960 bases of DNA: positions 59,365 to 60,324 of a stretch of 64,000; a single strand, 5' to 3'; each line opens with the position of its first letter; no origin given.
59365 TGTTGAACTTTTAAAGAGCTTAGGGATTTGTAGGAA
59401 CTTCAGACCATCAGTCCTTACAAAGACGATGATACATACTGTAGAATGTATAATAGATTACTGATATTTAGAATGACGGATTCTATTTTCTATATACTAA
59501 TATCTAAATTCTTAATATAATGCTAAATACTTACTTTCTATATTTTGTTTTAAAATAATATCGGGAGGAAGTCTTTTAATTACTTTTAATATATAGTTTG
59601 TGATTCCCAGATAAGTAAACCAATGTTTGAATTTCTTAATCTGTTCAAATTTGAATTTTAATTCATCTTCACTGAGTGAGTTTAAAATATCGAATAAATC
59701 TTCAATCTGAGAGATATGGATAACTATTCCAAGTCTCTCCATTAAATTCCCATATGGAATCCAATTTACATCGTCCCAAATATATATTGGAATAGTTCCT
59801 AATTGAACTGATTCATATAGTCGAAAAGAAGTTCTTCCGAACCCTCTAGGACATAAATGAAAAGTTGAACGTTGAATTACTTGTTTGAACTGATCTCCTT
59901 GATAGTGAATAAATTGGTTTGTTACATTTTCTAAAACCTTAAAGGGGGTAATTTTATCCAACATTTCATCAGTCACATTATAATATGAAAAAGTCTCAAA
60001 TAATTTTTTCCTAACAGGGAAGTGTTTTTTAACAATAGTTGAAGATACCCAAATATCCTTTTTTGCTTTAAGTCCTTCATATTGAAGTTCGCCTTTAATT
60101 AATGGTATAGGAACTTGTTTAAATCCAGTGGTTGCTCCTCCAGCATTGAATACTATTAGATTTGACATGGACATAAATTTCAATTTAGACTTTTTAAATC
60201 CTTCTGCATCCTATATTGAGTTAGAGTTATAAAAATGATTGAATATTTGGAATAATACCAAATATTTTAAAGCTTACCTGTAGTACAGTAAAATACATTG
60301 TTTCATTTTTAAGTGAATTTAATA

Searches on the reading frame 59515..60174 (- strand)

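Call 70: search_protein_families(library=pfam, proteins=[window:59515-60174:-], max_evalue=0.001)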
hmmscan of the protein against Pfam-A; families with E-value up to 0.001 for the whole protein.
window:59515-60174:- (220 aa): 2 families
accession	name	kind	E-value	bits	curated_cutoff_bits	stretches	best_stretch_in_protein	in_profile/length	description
PF03016.20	Exostosin_GT47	-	4.7e-09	36.4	33.4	1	86-166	203-292/293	Exostosin GT47 domain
PF24785.1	RXYLT1_C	-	2.8e-06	27.3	27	1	80-187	54-168/187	RXYLT1 C-terminal domain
